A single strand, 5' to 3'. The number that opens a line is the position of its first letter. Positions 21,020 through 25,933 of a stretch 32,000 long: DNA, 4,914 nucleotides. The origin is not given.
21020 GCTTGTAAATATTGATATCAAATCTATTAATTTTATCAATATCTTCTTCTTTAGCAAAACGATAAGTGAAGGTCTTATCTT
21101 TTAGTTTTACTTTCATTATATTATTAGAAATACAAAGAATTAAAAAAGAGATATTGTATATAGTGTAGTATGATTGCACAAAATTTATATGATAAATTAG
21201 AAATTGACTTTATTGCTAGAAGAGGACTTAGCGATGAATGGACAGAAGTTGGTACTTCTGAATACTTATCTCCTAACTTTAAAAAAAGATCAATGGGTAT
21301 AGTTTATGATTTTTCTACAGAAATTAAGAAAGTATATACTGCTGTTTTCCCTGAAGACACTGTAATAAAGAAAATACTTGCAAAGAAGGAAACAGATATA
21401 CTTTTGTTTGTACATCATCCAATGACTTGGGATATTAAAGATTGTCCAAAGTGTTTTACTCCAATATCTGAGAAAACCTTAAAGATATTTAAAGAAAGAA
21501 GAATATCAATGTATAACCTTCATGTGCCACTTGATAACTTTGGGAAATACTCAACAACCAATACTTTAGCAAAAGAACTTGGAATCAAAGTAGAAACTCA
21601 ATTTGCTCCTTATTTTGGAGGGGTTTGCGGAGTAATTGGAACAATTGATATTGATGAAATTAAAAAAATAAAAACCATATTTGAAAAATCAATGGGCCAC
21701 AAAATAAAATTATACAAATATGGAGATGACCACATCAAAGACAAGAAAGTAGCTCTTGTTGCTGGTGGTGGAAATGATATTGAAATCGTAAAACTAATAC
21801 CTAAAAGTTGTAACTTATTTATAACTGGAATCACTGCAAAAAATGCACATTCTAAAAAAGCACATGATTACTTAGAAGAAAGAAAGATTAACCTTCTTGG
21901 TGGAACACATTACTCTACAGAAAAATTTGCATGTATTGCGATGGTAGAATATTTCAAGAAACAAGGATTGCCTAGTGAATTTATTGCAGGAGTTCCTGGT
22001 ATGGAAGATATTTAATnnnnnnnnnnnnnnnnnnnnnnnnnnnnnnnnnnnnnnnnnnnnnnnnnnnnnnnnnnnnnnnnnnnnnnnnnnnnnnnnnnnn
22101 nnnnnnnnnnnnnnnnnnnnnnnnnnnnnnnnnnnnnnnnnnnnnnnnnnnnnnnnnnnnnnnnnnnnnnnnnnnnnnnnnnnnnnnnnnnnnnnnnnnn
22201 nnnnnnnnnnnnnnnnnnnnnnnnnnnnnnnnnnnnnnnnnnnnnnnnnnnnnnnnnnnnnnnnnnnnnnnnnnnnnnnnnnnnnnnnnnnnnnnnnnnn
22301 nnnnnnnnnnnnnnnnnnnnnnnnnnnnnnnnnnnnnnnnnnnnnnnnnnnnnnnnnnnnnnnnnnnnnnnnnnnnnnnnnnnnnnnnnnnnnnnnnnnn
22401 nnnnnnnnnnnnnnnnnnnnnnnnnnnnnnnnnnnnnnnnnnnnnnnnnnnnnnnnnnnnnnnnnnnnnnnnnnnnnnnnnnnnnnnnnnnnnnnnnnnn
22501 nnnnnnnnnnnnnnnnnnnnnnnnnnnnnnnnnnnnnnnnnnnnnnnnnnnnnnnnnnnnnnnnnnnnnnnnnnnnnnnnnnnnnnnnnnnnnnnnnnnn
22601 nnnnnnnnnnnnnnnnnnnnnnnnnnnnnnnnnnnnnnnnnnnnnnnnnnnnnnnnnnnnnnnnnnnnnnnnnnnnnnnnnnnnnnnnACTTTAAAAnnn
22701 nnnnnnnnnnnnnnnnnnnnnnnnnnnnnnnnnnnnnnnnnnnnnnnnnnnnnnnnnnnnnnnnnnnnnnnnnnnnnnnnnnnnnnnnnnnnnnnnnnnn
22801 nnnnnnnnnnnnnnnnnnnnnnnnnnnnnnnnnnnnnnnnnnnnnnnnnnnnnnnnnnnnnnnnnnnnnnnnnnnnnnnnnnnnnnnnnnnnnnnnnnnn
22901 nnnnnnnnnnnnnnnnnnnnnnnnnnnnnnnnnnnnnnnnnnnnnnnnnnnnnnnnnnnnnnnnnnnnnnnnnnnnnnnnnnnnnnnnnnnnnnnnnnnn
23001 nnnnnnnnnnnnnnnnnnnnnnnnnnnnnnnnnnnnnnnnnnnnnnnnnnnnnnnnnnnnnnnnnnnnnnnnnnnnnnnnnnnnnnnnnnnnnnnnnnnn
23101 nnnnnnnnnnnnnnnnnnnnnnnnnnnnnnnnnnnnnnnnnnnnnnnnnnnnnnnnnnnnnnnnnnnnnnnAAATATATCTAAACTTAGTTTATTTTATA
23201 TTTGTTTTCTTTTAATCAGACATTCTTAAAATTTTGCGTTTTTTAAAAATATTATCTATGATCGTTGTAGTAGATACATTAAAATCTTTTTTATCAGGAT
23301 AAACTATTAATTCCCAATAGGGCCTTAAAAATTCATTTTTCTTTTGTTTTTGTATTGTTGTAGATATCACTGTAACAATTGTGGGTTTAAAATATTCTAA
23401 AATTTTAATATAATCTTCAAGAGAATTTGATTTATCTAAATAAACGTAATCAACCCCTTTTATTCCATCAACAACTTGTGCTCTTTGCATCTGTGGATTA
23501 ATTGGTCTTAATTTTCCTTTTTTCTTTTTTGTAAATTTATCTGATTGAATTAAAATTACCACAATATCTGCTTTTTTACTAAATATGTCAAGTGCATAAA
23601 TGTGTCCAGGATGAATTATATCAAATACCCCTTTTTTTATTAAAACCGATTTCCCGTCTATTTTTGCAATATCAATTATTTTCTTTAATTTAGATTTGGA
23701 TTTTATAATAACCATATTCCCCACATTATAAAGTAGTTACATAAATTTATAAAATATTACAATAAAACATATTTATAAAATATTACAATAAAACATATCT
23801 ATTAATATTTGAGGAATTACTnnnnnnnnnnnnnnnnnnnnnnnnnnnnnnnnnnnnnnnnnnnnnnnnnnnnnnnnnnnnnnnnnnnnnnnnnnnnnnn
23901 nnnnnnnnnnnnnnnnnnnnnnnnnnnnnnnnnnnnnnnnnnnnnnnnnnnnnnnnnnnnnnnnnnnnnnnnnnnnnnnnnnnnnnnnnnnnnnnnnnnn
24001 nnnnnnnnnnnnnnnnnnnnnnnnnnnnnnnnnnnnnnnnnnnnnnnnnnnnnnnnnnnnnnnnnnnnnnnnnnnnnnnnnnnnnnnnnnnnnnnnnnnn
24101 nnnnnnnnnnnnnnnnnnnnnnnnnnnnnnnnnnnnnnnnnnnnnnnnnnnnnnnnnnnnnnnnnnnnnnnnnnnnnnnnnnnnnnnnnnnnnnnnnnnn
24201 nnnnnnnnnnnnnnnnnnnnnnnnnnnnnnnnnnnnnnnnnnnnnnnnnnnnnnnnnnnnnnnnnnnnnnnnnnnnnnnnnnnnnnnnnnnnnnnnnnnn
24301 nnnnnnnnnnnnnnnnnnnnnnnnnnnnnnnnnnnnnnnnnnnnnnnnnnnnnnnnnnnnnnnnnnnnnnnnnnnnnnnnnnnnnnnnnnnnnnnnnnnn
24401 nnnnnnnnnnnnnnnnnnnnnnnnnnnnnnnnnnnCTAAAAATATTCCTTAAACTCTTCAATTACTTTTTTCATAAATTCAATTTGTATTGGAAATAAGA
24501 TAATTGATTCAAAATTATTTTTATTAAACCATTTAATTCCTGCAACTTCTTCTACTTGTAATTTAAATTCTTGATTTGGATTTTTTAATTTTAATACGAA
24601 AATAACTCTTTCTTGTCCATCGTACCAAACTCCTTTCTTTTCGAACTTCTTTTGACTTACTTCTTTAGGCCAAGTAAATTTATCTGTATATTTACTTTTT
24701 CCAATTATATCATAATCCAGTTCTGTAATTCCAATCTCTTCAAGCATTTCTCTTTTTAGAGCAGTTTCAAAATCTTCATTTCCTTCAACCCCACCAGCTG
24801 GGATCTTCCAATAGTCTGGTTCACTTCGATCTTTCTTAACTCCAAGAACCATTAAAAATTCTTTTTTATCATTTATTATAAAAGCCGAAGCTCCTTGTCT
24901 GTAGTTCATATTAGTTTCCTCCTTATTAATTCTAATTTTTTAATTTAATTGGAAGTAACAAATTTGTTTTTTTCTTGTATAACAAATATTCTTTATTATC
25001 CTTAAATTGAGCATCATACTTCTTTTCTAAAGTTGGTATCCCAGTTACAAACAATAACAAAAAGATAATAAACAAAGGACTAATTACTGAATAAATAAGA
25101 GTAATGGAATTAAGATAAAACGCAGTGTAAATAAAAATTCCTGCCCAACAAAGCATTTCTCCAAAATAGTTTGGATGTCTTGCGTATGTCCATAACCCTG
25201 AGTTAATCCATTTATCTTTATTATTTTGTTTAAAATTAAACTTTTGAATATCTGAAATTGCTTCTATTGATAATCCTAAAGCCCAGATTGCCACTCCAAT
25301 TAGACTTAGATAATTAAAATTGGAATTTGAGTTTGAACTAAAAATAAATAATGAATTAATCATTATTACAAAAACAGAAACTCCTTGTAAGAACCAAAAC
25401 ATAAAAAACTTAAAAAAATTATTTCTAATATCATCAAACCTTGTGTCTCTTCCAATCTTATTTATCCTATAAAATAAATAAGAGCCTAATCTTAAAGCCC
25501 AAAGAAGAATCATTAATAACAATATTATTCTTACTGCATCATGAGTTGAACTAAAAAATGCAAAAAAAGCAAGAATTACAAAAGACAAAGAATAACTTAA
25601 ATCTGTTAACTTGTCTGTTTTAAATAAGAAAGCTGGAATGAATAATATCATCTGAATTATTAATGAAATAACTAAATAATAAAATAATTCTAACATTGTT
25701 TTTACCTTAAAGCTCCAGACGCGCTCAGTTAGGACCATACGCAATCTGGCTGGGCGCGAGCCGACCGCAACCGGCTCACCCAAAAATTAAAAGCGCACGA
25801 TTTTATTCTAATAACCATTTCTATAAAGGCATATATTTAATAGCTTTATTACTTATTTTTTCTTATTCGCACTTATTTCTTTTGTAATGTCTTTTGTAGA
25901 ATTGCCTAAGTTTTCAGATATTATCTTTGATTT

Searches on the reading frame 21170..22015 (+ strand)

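Call 59: search_protein_families(library=pfam, proteins=[window:21170-22015:+], max_evalue=0.001)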
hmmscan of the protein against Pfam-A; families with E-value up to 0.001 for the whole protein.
window:21170-22015:+ (281 aa): 1 family
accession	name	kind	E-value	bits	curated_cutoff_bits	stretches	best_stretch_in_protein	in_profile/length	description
PF01784.24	DUF34_NIF3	-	1.4e-22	81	23.4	1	42-264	25-237/256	Duf34/NIF3 (NGG1p interacting factor 3)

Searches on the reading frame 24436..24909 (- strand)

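Call 9: search_protein_families(library=pfam, proteins=[window:24436-24909:-], max_evalue=0.1)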
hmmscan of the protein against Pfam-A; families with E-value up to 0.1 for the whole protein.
window:24436-24909:- (157 aa): 2 families
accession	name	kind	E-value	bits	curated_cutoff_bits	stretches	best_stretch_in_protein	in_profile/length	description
PF00293.34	NUDIX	-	6.6e-18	65.5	21.1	1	3-133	2-118/134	NUDIX domain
PF22327.2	Nudt16-like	-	0.091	13.1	27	0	37-68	38-70/161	U8 snoRNA-decapping enzyme-like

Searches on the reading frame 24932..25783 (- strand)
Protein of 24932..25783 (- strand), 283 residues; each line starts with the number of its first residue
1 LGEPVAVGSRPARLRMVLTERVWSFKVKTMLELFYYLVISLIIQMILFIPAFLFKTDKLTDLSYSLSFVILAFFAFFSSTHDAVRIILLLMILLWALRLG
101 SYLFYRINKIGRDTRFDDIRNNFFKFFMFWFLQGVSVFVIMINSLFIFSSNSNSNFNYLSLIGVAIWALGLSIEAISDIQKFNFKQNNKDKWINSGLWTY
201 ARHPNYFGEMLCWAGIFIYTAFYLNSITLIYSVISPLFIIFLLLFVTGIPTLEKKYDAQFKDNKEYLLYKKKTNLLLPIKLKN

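Call 9: search_protein_families(library=pfam, proteins=[window:24932-25783:-], max_evalue=0.1)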
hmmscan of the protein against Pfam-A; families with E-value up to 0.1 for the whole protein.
window:24932-25783:- (283 aa): 4 families
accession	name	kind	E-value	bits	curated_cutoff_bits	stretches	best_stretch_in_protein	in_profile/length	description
PF06966.17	DUF1295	-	3.9e-59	200.4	20.4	1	48-273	2-235/235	Protein of unknown function (DUF1295)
PF04191.18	PEMT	-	5.7e-06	27.2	25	1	160-238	8-88/105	Phospholipid methyltransferase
PF02544.21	Steroid_dh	-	0.00044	20.7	22.6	1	122-223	7-107/150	3-oxo-5-alpha-steroid 4-dehydrogenase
PF04140.19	ICMT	-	0.0012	19.6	24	1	187-215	30-59/95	Isoprenylcysteine carboxyl methyltransferase (ICMT) family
